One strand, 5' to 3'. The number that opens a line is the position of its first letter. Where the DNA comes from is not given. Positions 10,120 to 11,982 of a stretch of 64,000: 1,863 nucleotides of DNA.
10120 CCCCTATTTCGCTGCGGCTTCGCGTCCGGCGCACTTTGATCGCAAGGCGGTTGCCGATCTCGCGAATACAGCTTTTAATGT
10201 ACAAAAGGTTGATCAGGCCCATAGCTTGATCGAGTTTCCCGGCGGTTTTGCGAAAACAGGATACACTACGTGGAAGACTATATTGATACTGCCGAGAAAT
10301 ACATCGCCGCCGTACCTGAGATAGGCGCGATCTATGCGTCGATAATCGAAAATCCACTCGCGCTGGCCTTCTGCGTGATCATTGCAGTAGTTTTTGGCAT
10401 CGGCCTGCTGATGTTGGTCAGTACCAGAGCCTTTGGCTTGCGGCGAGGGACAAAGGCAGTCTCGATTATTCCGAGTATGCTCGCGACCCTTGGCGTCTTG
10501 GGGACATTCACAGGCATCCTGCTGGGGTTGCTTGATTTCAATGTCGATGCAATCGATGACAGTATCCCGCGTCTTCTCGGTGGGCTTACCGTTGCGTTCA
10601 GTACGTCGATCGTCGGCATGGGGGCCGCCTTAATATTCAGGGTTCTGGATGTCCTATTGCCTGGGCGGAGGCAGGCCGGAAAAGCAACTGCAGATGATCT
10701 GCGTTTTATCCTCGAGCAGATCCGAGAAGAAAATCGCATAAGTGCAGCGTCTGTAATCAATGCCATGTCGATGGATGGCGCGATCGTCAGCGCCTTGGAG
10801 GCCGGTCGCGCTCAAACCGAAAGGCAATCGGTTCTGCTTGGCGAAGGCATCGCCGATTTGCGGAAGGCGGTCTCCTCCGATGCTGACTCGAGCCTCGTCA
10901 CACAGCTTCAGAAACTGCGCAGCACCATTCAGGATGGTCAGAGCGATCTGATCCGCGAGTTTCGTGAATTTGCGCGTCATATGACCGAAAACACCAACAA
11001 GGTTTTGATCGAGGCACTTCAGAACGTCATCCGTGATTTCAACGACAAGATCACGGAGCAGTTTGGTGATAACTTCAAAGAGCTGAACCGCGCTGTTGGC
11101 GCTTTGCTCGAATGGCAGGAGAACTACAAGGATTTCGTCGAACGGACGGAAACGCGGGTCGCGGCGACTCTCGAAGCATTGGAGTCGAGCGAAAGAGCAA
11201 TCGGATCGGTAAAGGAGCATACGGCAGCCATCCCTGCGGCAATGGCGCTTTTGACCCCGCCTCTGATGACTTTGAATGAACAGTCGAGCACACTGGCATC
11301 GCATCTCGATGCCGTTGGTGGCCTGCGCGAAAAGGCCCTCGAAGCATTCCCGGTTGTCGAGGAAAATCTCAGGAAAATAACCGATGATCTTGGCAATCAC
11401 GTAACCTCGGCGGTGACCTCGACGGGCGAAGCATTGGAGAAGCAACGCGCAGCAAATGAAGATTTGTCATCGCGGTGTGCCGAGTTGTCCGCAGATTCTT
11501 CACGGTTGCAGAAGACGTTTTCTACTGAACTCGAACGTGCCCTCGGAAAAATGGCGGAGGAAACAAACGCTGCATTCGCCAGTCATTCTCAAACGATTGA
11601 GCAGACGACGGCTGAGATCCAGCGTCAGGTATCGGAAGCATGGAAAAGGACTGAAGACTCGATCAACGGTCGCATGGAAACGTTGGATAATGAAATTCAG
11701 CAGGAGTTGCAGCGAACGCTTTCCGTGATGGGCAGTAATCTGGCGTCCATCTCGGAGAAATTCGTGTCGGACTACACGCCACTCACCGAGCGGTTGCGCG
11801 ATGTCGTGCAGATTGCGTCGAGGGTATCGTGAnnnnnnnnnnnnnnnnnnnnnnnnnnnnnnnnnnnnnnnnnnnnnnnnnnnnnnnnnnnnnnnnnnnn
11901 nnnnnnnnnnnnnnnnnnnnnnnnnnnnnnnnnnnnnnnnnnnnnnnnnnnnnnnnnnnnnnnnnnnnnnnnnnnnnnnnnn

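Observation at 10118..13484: Type II Zorya-like MotA/MotB/HNH defence cassette bracketed by a perfect 20-bp direct repeat on the 3' end of an ABC ATPase gene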

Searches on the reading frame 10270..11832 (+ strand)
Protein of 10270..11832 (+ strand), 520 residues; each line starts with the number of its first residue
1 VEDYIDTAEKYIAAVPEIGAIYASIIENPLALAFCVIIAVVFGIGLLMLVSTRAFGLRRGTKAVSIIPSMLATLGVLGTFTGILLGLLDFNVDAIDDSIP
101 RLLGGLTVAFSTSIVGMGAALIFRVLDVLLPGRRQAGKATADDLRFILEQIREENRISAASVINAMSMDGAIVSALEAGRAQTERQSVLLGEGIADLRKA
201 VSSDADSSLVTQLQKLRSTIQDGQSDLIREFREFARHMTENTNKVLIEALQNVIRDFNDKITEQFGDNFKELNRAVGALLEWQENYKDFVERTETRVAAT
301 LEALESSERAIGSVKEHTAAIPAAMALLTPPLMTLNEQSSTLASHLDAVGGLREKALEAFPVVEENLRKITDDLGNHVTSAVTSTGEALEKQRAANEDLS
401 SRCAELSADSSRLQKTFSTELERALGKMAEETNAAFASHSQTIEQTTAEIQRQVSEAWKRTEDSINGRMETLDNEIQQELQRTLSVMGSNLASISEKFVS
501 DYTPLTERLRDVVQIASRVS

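Call 4: search_protein_families(library=padloc, proteins=[window:10270-11832:+], max_evalue=0.01)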
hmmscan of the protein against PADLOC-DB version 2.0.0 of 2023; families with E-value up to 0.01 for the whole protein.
window:10270-11832:+ (520 aa): 21 families
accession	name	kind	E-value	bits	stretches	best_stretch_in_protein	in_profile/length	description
PDLC00638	ZorA2|ZorA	-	1.5e-93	312.5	2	52-392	34-356/545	MotA/ExbB/TolQ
PDLC00640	ZorA2|ZorA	-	6.2e-88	293.9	3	226-385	195-354/590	MotA/ExbB/TolQ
PDLC00637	ZorA2|ZorA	-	2.1e-85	285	1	36-518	12-418/420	MotA/ExbB/TolQ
PDLC00639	ZorA2|ZorA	-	2.2e-71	239.2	1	54-518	48-490/494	MotA/ExbB/TolQ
PDLC00636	ZorA2|ZorA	-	1.4e-58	196.9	1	25-514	6-455/461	MotA/ExbB/TolQ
PDLC00635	ZorA2|ZorA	-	3.3e-35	120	2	32-145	12-127/505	MotA/ExbB/TolQ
PDLC00601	ZorA1|ZorA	-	4.6e-15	53.3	2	64-125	135-202/699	MotA/ExbB/TolQ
PDLC00597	ZorA1|ZorA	-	3.2e-13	47.3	1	64-482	108-502/683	MotA/ExbB/TolQ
PDLC00602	ZorA1|ZorA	-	1.1e-09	35.6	1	73-154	137-222/648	MotA/ExbB/TolQ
PDLC00598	ZorA1|ZorA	-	3.2e-09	33.7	2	67-125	131-193/663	MotA/ExbB/TolQ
PDLC00605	ZorA1|ZorA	-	2.1e-07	27.7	2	60-125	161-233/700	MotA/ExbB/TolQ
PDLC00599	ZorA1|ZorA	-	7.9e-07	26.1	1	67-128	129-195/631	MotA/ExbB/TolQ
PDLC00603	ZorA1|ZorA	-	1.8e-06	24.8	2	62-126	128-195/727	MotA/ExbB/TolQ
PDLC00648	ZorA3|ZorA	-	3.4e-06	24.1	1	69-482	110-494/692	MotA/ExbB/TolQ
PDLC03842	LeoB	-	1.1e-05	22.6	1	335-459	279-403/568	-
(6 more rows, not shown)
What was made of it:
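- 10270..11832 (+): zorA2, 520 aa. MotA/ExbB-type hydrophobic segments span about residues 18-132, followed by a helical tail of about 390 aa. PADLOC ZorA2 1.5e-93 (call 4).
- On Type II Zorya: PADLOC ZorA2 1.5e-93, far ahead of ZorA1 and ZorA3 models (call 4).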

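Call 5: search_protein_families(library=pfam, proteins=[window:10270-11832:+], max_evalue=0.01)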
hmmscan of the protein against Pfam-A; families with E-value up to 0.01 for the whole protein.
window:10270-11832:+ (520 aa): 7 families
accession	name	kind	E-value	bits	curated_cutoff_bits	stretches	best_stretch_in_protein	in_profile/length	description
PF01442.23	Apolipoprotein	-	6e-06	26.5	90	1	387-512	14-137/190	Apolipoprotein A1/A4/E domain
PF09074.15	Mer2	-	0.0002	21.7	27.7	0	196-279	73-157/193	Mer2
PF07464.16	ApoLp-III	-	0.00023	21.8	36.3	0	197-272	70-143/146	Apolipophorin-III precursor (apoLp-III)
PF01618.21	MotA_ExbB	-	0.00025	21.2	22.9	1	57-125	42-109/127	MotA/TolQ/ExbB proton channel family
PF06479.17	Ribonuc_2-5A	-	0.00067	20.2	23.3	1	202-273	40-106/127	Ribonuclease 2-5A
PF09989.15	DUF2229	-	0.0034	17.5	29.4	0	383-490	99-211/218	CoA enzyme activase uncharacterised domain (DUF2229)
PF07889.17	DUF1664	-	0.0064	17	34.6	0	203-279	40-113/124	Protein of unknown function (DUF1664)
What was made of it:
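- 10270..11832 (+): Pfam MotA_ExbB 21.2 bits, just under its cut-off (call 5).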

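Call 16: find_homologous_proteins(query=window:10270-11832:+, max_evalue=1e-20)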
Query window:10270-11832:+ (520 aa): 452 proteins with E <= 1e-20 among 8000 candidates; the best 120 are listed.
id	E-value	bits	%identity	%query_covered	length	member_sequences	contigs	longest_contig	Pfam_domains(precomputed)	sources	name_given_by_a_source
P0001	0.0e+0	1088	100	100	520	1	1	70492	PF01442.24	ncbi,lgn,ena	-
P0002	1.3e-241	820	62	94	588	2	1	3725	-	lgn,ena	-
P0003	7.4e-229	778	69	100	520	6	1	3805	PF06479.18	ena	-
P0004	4.6e-222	756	66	100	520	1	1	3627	-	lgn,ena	-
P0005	3.6e-214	730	66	100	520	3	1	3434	-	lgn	-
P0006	3.8e-184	631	58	100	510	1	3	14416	-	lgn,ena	-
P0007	3.6e-126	440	51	84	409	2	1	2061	PF01442.24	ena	-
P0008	2.2e-124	434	46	97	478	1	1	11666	PF28082.1,PF01442.24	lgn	-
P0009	8.5e-122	425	45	96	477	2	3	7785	PF17078.11,PF07464.17,PF01442.24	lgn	-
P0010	9.2e-122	425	45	97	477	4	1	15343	PF01442.24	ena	-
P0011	3.8e-121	423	45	96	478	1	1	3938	PF17078.11,PF01442.24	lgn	-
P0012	4.6e-121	423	44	97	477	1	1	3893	PF01442.24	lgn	-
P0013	1.1e-120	422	45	96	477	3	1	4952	PF04513.18,PF07464.17,PF01442.24,PF04108.18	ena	-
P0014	3.4e-120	420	45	95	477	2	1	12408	PF28082.1,PF01442.24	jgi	jgi:DNA anti-recombination protein RmuC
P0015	6.6e-120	419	45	95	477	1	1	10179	PF17078.11,PF01442.24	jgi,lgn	jgi:phage-related tail protein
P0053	4.5e-107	377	42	96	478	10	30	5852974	PF01442.24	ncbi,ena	-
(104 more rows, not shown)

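Call 17: find_encoding_contigs(protein=P0003, flank=10000, max_places=6)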
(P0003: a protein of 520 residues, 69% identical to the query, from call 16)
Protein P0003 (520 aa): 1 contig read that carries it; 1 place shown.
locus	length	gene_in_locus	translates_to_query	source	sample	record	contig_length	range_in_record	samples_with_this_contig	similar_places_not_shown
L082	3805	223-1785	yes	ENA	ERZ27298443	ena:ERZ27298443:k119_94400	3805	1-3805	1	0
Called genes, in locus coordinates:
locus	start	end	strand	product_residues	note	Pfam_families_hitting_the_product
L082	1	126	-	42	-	?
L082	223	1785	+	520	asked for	PF06479:Ribonuc_2-5A (weak)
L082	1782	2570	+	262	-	-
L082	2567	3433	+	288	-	PF26739:DUF8245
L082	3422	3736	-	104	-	-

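Call 18: find_encoding_contigs(protein=P0006, flank=10000, max_places=6)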
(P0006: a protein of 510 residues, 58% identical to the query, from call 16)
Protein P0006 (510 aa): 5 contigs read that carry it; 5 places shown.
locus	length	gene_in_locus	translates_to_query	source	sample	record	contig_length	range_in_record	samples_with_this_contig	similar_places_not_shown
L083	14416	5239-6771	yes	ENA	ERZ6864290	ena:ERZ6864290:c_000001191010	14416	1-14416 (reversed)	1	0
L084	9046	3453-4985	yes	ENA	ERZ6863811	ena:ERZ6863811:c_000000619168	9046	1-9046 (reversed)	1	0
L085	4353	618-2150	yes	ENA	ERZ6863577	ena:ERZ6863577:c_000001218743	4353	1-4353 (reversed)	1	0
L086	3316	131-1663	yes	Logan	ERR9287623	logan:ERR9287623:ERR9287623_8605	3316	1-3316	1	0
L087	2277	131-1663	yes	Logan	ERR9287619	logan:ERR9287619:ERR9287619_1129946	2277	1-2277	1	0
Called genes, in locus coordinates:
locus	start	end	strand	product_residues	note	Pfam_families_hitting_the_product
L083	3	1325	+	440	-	?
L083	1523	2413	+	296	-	PF00702:Hydrolase, PF12710:HAD, PF08282:Hydrolase_3 (weak)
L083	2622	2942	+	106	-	-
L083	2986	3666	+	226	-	PF00174:Oxidored_molyb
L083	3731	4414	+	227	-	PF10028:DUF2270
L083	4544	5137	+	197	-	PF04832:SOUL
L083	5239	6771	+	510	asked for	-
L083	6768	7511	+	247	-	PF00691:OmpA (faint)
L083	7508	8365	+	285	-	PF26739:DUF8245, PF13392:HNH_3 (faint)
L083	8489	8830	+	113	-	-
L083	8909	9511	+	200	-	PF01810:LysE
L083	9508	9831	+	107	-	PF07372:DUF1491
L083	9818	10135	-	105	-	-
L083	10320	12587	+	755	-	PF00521:DNA_topoisoIV, PF03989:DNA_gyraseA_C (faint)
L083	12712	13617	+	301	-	PF00892:EamA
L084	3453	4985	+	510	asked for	-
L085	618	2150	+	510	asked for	-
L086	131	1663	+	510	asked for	-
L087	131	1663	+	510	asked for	-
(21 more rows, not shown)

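Call 19: find_encoding_contigs(protein=P0004, flank=10000, max_places=6)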
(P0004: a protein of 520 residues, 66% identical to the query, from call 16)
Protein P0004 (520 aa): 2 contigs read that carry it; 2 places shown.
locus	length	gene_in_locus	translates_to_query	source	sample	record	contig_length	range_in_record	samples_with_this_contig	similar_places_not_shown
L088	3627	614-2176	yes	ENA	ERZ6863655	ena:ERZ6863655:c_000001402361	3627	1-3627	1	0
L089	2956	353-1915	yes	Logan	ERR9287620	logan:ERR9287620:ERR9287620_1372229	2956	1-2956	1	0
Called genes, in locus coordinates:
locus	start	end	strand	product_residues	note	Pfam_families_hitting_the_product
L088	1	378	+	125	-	?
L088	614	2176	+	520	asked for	-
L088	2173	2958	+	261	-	-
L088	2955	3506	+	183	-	PF26739:DUF8245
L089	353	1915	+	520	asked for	-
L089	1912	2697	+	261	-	-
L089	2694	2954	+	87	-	?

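Call 26: find_encoding_contigs(protein=P0002, flank=10000, max_places=6)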
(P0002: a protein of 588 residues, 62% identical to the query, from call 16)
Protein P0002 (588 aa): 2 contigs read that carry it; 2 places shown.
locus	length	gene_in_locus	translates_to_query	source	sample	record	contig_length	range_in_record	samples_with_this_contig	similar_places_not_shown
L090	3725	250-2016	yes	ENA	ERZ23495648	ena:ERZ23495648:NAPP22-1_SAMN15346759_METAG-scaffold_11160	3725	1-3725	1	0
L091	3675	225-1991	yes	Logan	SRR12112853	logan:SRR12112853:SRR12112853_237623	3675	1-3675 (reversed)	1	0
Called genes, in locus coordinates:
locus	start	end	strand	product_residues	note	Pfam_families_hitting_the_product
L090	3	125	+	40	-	?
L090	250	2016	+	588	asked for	-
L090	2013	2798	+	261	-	PF00691:OmpA (faint)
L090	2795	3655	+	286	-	PF26739:DUF8245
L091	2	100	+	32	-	?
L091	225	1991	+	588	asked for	-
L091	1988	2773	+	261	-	PF00691:OmpA (faint)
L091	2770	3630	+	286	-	PF26739:DUF8245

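Call 27: find_encoding_contigs(protein=P0005, flank=10000, max_places=6)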
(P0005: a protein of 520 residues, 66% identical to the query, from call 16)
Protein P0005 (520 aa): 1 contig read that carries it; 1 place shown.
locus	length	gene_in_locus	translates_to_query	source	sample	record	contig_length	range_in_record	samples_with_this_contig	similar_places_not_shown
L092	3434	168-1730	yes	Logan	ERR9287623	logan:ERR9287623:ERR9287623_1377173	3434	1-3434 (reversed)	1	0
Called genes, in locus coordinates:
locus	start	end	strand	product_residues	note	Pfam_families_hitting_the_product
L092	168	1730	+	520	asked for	-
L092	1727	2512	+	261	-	-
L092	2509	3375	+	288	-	PF26739:DUF8245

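Call 33: find_related_loci(query=A1, collection=metagenome_contigs, flank=8000)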
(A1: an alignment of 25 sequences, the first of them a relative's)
Query A1 (520 aa) in metagenome_contigs; peptide patterns used: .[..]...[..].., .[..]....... (x = any residue, [..] = any of these).
600 stretches matched a pattern (row limit reached: there are more); 495 encode a relative of the query (tblastn E <= 1e-3); the best 80 are kept; 80 distinct loci.
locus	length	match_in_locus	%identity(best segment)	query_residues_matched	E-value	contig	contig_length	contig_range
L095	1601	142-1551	51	21-518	4e-176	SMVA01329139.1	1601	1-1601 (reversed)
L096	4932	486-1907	45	17-518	1e-136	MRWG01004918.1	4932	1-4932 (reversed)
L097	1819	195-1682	45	42-516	2e-141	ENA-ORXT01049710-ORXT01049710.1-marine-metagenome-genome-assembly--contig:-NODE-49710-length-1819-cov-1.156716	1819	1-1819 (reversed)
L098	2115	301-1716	42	17-516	8e-137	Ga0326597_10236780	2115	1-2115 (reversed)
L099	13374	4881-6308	43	21-520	3e-124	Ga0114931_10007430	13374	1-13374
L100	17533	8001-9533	42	14-518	2e-120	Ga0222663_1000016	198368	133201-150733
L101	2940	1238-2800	41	17-516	1e-124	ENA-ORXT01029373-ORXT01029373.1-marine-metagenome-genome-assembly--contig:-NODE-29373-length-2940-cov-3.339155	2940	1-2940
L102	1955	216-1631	39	21-520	6e-124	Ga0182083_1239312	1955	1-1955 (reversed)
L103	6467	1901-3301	39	21-520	3e-112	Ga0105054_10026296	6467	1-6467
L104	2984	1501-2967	41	38-518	2e-115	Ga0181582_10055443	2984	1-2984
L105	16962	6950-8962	43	18-520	4e-100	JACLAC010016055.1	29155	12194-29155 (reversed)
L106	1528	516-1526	47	14-372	2e-107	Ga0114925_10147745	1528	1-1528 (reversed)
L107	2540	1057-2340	39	64-518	1e-103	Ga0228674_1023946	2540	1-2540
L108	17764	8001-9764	39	21-520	2e-114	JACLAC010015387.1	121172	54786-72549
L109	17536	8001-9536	40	21-519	2e-117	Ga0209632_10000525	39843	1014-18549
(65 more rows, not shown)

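Call 49: search_solved_structures(query=window:10270-11832:+, max_evalue=0.01)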
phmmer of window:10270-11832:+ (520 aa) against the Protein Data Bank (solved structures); distinct sequences matched with E-value up to 0.01: 3.
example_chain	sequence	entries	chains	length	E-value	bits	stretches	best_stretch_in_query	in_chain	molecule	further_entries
8vvi_F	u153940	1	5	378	5.4e-54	187.1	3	158-379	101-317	MotA/TolQ/ExbB proton channel domain-containing protein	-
8vvn_C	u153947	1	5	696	9.2e-07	31.4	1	62-169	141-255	MotA/TolQ/ExbB proton channel domain-containing protein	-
8qyy_A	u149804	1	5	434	0.0036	19.6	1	61-279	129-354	Anti-phage defense ZorAB system ZorA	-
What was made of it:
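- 10270..11832 (+): PDB 8vvi_F 5.4e-54 (call 49).
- On Type II Zorya: 8vvi_F 5.4e-54 (call 49).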

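Call 59: search_dna_similar(query=window:10270-11832:+, collection=plasmids, mode=protein, max_rows=40, max_evalue=1e-20)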
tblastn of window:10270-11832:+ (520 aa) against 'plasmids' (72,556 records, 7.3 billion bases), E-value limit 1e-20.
Records with a match: 11; places in all: 11; records where one place covers at least 80% of the query: 11.
Best place of each record, by identity: <60% 11.
By first word of the organism name: Vibrio 5; Escherichia 4; Pseudomonas 1; Burkholderia 1.
By predicted mobility (MOB-suite, as given by PLSDB): mobilizable 6; conjugative 3; non-mobilizable 2.
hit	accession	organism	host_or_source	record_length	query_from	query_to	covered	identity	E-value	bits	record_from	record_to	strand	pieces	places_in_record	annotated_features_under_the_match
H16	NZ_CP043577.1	Pseudomonas putida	bacterial isolate,biofilm reactor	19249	21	510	94%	27.1%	7e-34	144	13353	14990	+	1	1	hypothetical protein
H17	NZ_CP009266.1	Vibrio coralliilyticus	-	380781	19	513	95%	25.8%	1e-35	149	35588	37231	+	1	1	hypothetical protein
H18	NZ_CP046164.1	Vibrio sp. THAF191c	pure culture,Surface of a polyethylene ...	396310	19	513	95%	25.8%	2e-35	149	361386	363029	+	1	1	hypothetical protein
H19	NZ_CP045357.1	Vibrio sp. THAF64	pure culture,Surface of a sandy ...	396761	19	513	95%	25.8%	2e-35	149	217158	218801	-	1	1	hypothetical protein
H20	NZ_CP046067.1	Vibrio sp. THAF191d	pure culture,Surface of a polyethylene ...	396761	19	513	95%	25.8%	2e-35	149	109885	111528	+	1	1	hypothetical protein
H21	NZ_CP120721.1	Vibrio coralliilyticus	tissue sample,sea urchin, ...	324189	19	513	95%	25.6%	1e-35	149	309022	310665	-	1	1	hypothetical protein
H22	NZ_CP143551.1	Burkholderia multivorans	Homo sapiens,bronchoalveolar lavage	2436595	90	516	82%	27.2%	4e-32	139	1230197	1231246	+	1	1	none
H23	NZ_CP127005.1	Escherichia coli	mixed culture,pork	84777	89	513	82%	24.7%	9e-34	144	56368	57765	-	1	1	zorA2: type II Zorya anti-phage system protein ZorA2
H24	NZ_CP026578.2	Escherichia coli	Homo sapiens,Culture,Rectal swab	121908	89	513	82%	24.7%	9e-34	144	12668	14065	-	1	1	zorA2: type II Zorya anti-phage system protein ZorA2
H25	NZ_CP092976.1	Escherichia coli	Homo sapiens,Culture,Rectal swab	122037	89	513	82%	24.7%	9e-34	144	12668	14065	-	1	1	zorA2: type II Zorya anti-phage system protein ZorA2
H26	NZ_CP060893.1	Escherichia coli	Homo sapiens,sputum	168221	89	513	82%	24.7%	9e-34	144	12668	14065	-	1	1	zorA2: type II Zorya anti-phage system protein ZorA2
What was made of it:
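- Closest known: Type II Zorya. Different: ZorA is only about 25% identical to the E. coli plasmid ZorA2 (call 59).
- Tried and rejected: Protein matches are few and distant (call 59).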

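Call 60: get_annotated_region(hit=H24, flank=6000)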
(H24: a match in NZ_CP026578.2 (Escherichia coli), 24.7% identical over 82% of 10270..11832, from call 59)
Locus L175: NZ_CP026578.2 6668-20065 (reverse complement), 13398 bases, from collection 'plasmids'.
description: Escherichia coli strain WCHEC005237 plasmid pQnrS1_005237, complete sequence
organism: Escherichia coli (NCBI taxid 562)
taxonomy: Bacteria; Pseudomonadota; Gammaproteobacteria; Enterobacterales; Enterobacteriaceae; Escherichia; Escherichia coli
host: -; source: Homo sapiens,Culture,Rectal swab; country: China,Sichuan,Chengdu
typing (MOB-suite, as given by PLSDB): conjugative; replicon IncFIB,rep_cluster_1804; relaxase MOBC; mating-pair formation MPF_T
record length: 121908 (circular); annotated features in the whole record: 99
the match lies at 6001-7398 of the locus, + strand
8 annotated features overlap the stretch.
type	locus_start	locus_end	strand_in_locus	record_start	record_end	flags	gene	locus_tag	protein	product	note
CDS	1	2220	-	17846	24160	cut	-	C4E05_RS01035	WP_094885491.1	DEAD/DEAH box helicase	-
CDS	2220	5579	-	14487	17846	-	-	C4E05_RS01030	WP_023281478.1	STY4851/ECs_5259 family protein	-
CDS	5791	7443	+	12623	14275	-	zorA2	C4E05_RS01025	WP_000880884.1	type II Zorya anti-phage system protein ZorA2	GO:0051607 - defense response to virus [Evidence IEA]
CDS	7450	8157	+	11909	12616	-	zorB2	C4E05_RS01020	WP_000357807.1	type II Zorya anti-phage system protein ZorB2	GO:0051607 - defense response to virus [Evidence IEA]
CDS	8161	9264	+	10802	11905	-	zorE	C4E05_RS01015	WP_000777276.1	type II Zorya anti-phage system protein ZorE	GO:0051607 - defense response to virus [Evidence IEA]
CDS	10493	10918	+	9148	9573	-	-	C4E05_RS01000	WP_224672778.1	WYL domain-containing protein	-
CDS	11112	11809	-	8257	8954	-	-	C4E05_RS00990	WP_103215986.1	IS1-like element IS1A family transposase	GO:0006313 - DNA transposition [Evidence IEA]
CDS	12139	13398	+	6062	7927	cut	-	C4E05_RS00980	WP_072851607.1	DUF262 domain-containing protein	-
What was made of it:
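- Closest known: Type II Zorya. Different: It stands alone rather than beside Druantia III, as it does in E. coli (call 60).
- Tried and rejected: E. coli Zorya II (call 60).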
